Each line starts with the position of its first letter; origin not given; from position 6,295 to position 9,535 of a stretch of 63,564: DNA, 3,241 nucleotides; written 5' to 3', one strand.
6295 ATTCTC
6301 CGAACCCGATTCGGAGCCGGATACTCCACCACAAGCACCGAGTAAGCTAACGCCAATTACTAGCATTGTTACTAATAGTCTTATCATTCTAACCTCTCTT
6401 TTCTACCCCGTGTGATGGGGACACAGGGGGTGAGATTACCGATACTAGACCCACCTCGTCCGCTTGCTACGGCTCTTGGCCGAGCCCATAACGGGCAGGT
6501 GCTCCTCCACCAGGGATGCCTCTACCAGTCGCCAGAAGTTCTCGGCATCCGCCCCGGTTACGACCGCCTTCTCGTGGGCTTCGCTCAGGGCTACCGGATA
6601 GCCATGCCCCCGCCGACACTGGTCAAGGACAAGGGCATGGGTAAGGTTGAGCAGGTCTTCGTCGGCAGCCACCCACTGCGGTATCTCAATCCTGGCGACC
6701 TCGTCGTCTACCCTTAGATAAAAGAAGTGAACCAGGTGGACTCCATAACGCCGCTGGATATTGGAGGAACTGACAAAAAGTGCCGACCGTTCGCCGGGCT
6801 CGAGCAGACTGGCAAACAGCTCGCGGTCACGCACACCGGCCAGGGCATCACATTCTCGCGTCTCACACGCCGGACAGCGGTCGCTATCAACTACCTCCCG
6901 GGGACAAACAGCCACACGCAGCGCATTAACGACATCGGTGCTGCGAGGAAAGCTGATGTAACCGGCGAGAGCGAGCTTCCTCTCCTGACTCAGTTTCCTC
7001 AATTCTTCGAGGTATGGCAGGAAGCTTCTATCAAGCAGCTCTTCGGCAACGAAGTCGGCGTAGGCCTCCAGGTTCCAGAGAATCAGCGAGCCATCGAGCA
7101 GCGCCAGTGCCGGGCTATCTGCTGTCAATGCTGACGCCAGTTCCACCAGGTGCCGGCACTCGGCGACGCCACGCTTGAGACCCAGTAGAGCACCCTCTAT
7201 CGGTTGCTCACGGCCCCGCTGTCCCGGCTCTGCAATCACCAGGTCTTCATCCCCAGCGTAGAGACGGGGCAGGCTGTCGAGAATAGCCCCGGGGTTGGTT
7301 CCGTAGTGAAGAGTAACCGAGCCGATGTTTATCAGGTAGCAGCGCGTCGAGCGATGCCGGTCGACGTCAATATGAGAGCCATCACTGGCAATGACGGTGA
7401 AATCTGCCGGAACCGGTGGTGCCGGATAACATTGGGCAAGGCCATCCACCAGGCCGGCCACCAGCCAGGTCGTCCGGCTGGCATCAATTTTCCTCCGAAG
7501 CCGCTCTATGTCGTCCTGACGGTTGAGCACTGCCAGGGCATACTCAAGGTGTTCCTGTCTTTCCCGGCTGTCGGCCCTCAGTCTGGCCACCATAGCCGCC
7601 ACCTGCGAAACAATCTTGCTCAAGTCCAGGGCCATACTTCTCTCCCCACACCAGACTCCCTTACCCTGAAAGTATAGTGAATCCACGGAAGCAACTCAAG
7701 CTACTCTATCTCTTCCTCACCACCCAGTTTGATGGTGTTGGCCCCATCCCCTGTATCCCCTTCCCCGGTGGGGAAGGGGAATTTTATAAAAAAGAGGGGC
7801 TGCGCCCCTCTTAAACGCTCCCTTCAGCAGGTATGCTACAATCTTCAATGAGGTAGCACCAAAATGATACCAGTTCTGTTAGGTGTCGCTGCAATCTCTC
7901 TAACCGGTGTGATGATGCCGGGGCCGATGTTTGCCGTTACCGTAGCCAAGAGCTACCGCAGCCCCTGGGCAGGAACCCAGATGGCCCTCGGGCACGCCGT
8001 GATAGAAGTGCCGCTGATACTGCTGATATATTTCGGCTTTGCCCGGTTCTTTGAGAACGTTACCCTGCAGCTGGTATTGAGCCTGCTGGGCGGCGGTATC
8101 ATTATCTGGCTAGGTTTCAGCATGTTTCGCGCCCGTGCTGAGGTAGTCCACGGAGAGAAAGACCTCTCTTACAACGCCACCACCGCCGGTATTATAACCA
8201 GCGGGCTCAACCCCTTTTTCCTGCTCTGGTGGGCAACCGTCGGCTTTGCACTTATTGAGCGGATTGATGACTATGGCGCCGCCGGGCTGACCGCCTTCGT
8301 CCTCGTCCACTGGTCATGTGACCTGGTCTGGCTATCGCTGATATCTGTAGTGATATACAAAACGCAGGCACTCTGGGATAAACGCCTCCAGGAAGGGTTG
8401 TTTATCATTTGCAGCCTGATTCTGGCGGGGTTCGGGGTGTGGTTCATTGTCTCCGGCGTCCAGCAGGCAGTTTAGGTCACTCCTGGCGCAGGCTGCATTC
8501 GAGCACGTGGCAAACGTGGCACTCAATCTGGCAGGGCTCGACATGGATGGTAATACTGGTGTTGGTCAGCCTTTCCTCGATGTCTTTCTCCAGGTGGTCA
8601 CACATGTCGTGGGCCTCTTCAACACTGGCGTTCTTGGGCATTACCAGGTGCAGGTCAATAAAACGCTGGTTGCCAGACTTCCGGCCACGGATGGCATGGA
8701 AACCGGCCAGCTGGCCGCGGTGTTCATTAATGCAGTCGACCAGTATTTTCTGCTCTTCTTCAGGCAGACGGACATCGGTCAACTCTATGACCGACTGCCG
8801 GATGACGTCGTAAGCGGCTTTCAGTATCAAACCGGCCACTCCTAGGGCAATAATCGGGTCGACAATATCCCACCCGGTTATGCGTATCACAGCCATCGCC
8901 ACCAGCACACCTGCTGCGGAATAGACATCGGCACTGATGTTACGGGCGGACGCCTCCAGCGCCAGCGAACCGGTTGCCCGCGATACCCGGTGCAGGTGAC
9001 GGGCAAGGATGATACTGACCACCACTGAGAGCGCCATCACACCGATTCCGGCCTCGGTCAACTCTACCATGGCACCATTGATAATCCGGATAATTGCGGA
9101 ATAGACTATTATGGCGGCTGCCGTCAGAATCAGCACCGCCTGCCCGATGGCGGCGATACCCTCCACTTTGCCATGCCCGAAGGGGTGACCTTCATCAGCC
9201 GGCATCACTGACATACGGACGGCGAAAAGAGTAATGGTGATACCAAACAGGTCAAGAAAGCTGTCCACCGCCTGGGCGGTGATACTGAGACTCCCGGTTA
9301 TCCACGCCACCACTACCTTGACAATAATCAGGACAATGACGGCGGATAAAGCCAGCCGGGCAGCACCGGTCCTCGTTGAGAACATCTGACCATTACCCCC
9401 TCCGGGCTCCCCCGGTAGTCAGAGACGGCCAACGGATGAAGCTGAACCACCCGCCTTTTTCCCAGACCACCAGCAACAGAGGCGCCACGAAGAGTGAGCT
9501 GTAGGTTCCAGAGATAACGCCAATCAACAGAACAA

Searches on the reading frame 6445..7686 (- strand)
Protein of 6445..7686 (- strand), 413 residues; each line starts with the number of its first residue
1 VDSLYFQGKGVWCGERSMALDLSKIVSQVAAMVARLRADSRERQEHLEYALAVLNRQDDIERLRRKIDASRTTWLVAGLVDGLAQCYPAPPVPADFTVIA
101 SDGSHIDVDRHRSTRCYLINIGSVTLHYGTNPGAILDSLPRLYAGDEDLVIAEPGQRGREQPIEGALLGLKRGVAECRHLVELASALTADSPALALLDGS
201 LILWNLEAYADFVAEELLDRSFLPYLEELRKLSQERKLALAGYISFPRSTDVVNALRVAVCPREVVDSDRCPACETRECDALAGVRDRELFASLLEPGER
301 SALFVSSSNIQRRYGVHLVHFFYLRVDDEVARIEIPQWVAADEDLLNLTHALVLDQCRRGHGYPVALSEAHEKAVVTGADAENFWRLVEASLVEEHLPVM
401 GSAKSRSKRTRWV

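Call 45: search_protein_families(library=pfam, proteins=[window:6445-7686:-], max_evalue=0.00001)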
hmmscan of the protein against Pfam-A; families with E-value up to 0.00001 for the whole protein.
window:6445-7686:- (413 aa): 1 family
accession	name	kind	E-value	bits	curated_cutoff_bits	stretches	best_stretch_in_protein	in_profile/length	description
PF09376.16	NurA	-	4e-31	108.9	21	1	97-376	2-254/254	NurA domain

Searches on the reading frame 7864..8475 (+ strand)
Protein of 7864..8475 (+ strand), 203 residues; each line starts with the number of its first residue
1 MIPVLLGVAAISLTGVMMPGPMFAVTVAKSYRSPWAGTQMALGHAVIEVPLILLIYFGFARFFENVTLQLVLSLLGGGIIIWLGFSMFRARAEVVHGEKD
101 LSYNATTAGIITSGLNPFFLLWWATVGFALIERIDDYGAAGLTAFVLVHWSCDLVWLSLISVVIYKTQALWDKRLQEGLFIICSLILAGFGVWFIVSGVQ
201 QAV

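Call 45: search_protein_families(library=pfam, proteins=[window:7864-8475:+], max_evalue=0.00001)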
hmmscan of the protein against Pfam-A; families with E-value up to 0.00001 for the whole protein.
window:7864-8475:+ (203 aa): 1 family
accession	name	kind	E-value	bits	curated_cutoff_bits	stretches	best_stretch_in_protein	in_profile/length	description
PF01810.24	LysE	-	2.2e-29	102.7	25.6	1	14-197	2-192/193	LysE type translocator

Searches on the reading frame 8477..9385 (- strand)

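Call 45: search_protein_families(library=pfam, proteins=[window:8477-9385:-], max_evalue=0.00001)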
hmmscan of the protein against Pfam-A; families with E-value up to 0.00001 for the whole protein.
window:8477-9385:- (302 aa): 2 families
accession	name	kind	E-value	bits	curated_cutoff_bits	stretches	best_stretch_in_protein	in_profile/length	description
PF01545.26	Cation_efflux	-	3.5e-40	138.3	26.6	1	11-202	3-197/198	Cation efflux family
PF16916.11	ZT_dimer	-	7.8e-22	77.5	26.7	1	207-285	1-78/78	Dimerisation domain of Zinc Transporter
